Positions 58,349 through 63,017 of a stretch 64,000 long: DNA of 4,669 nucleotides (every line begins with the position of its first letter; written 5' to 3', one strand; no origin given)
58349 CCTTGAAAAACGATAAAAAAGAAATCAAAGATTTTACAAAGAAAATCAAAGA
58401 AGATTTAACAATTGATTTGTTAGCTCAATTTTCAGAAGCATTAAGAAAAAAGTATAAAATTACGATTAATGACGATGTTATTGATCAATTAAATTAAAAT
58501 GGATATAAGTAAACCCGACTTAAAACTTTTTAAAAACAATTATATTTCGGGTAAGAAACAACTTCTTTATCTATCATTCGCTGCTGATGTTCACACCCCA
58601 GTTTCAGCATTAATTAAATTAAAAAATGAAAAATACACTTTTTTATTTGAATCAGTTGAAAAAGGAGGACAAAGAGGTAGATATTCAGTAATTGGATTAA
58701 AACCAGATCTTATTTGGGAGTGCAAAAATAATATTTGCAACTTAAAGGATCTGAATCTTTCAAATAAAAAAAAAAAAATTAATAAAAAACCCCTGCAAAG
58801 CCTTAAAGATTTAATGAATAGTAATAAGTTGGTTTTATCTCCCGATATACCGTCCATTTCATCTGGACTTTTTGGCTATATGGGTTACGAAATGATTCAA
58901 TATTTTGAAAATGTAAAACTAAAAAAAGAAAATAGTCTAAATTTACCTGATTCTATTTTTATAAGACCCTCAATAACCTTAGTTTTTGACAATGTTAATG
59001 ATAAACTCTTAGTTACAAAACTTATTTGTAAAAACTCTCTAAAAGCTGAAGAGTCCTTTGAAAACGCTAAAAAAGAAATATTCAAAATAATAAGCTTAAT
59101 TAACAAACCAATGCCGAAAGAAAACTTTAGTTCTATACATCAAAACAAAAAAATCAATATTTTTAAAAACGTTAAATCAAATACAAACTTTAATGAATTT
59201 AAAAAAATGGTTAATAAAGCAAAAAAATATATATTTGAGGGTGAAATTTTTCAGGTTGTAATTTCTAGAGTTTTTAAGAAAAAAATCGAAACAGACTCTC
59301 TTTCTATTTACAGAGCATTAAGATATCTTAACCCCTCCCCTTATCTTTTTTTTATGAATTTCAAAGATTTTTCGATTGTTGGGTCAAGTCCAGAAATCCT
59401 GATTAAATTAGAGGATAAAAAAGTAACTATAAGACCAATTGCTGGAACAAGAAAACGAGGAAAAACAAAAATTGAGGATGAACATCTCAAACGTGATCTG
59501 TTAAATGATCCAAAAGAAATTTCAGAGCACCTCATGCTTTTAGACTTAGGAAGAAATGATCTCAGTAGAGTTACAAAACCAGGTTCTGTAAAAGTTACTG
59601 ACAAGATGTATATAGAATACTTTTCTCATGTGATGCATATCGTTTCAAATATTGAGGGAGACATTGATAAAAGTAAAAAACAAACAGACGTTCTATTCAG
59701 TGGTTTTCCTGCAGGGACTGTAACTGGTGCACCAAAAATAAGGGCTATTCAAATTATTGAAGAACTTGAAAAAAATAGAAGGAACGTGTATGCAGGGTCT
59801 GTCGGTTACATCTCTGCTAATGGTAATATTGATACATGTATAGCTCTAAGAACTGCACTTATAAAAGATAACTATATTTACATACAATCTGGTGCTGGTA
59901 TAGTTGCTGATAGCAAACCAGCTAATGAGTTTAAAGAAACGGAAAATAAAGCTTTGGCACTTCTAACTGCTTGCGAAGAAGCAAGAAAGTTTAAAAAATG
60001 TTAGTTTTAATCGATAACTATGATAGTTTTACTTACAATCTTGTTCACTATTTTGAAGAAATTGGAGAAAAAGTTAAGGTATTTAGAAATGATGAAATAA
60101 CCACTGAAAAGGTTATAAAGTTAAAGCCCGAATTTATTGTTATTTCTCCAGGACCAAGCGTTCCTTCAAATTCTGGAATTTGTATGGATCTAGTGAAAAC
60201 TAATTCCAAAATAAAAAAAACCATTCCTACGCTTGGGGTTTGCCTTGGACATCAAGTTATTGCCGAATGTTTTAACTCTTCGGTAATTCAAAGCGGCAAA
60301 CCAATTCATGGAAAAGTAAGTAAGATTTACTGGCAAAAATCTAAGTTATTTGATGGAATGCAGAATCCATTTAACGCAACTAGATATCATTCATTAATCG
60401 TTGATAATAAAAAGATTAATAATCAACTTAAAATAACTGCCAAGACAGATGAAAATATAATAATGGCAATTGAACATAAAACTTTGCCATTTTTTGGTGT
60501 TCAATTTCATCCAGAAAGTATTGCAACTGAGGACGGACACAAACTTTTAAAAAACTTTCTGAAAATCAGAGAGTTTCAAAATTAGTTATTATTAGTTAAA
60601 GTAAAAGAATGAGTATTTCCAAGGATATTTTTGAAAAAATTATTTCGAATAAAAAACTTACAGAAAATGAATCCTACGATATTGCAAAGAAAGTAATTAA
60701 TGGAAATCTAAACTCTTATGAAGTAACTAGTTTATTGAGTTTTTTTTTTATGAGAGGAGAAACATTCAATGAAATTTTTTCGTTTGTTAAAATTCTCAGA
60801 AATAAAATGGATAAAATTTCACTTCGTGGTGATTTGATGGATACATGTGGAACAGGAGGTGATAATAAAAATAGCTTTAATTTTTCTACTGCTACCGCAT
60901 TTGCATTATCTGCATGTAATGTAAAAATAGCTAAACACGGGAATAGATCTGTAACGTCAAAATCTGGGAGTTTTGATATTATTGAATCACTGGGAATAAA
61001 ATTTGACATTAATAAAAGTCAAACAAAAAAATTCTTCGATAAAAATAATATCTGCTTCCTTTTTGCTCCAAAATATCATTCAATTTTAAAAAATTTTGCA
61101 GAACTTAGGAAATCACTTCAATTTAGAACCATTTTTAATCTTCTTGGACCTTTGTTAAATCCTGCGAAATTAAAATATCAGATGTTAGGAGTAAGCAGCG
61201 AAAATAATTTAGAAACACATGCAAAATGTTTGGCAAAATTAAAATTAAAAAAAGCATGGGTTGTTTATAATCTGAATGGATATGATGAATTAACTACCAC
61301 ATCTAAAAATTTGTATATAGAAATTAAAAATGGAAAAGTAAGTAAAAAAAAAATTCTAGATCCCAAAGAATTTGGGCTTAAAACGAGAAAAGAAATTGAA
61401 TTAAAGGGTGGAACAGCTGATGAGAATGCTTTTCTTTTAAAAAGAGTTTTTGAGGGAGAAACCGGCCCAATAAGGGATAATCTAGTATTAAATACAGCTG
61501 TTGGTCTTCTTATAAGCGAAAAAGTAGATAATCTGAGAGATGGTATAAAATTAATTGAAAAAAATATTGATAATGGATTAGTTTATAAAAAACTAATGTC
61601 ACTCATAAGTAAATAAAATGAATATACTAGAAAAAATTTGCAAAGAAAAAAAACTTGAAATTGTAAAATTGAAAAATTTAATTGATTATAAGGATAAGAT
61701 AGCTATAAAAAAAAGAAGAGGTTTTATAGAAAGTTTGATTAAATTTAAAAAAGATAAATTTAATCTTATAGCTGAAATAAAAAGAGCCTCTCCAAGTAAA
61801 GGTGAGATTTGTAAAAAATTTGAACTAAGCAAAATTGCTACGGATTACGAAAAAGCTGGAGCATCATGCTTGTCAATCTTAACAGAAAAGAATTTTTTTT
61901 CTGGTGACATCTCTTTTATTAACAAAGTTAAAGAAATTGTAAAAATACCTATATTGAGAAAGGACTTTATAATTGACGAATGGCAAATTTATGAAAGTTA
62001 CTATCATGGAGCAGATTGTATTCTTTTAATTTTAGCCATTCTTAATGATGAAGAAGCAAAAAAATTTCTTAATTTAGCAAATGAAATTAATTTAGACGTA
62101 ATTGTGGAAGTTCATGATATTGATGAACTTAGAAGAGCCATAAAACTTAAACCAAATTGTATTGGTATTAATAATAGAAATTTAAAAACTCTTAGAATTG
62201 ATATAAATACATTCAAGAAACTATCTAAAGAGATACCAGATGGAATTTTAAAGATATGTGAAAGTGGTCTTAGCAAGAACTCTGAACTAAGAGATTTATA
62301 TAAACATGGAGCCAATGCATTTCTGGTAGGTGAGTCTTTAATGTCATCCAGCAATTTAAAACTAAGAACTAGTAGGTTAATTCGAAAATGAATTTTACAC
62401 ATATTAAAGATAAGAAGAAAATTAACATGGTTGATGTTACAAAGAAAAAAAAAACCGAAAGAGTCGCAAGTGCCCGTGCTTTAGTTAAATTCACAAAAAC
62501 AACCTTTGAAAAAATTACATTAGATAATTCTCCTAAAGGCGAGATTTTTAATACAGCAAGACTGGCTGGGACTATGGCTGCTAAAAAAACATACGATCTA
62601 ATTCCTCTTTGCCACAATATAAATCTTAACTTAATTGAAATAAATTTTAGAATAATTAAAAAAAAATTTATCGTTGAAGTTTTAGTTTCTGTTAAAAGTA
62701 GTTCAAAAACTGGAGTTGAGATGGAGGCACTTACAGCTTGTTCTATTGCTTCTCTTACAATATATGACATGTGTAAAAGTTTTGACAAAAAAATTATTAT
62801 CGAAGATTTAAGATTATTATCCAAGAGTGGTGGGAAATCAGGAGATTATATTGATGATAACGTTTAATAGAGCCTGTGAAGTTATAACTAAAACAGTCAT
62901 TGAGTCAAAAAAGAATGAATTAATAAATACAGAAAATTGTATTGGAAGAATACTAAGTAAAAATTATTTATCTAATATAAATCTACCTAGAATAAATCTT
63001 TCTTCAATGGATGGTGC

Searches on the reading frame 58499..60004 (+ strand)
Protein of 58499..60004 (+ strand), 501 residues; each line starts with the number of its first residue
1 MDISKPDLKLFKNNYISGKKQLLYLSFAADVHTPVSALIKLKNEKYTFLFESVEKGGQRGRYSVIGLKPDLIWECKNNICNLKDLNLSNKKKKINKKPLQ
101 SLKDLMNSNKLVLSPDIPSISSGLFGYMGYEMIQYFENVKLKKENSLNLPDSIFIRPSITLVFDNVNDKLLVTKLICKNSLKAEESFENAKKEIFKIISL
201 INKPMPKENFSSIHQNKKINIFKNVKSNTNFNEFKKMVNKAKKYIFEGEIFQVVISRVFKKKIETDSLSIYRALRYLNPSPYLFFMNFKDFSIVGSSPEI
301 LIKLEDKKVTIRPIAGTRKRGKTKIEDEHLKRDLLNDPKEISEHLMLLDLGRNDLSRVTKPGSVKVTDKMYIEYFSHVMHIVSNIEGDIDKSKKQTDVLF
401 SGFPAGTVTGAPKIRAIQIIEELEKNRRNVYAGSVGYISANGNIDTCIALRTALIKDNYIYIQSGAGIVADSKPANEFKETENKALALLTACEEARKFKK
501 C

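Call 77: search_protein_families(library=pfam, proteins=[window:58499-60004:+], max_evalue=0.001)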
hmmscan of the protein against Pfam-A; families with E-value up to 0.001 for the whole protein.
window:58499-60004:+ (501 aa): 2 families
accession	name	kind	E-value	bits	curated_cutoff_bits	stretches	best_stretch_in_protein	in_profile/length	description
PF00425.24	Chorismate_bind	-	9.8e-92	307.6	27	1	231-484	2-257/257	chorismate binding enzyme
PF04715.19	Anth_synt_I_N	-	2.6e-35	122.1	23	1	30-171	1-139/140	Anthranilate synthase component I, N terminal region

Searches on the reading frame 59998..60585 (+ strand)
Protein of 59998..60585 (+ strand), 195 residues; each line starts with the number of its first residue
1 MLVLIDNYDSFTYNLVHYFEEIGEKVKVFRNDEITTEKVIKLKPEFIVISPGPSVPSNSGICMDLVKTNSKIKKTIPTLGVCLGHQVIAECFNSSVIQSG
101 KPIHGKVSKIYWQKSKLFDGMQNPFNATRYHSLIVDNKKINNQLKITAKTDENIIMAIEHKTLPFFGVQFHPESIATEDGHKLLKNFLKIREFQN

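Call 77: search_protein_families(library=pfam, proteins=[window:59998-60585:+], max_evalue=0.001)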
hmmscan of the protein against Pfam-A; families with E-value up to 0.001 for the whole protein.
window:59998-60585:+ (195 aa): 2 families
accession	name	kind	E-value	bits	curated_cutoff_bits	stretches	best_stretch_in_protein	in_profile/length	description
PF00117.34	GATase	-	8.8e-56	189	22.8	1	3-188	1-187/190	Glutamine amidotransferase class-I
PF07722.19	Peptidase_C26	-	1.4e-09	38.5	20.5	1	68-173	98-219/219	Peptidase C26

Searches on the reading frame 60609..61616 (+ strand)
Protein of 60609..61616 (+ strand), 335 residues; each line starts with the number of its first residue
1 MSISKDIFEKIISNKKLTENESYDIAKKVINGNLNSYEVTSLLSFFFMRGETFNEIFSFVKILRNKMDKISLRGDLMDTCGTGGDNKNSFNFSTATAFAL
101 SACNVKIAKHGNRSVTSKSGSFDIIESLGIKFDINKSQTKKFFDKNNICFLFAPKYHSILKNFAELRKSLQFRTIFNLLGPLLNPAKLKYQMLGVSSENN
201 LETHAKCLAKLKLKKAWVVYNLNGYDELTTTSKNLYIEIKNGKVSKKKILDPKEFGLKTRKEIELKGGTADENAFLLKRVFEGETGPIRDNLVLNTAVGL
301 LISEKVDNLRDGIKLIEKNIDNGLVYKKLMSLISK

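Call 77: search_protein_families(library=pfam, proteins=[window:60609-61616:+], max_evalue=0.001)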
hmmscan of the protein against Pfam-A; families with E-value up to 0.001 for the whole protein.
window:60609-61616:+ (335 aa): 2 families
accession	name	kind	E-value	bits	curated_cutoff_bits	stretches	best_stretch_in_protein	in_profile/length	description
PF00591.27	Glycos_transf_3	-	3.6e-80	269.7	27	1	74-323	2-250/253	Glycosyl transferase family, a/b domain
PF02885.22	Glycos_trans_3N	-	7.4e-11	42.1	26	1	5-66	1-62/63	Glycosyl transferase family, helical bundle domain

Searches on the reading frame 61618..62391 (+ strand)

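Call 77: search_protein_families(library=pfam, proteins=[window:61618-62391:+], max_evalue=0.001)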
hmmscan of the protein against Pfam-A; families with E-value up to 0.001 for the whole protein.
window:61618-62391:+ (257 aa): 1 family
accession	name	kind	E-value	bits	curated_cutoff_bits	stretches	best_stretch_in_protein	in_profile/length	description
PF00218.27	IGPS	-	1.8e-84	283.3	27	1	4-253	1-253/254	Indole-3-glycerol phosphate synthase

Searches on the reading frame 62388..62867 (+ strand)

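Call 77: search_protein_families(library=pfam, proteins=[window:62388-62867:+], max_evalue=0.001)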
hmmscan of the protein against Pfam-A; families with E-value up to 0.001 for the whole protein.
window:62388-62867:+ (159 aa): 1 family
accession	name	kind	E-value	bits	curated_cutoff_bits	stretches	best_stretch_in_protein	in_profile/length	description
PF01967.27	MoaC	-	1.5e-51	174.4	27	1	14-149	1-136/136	MoaC family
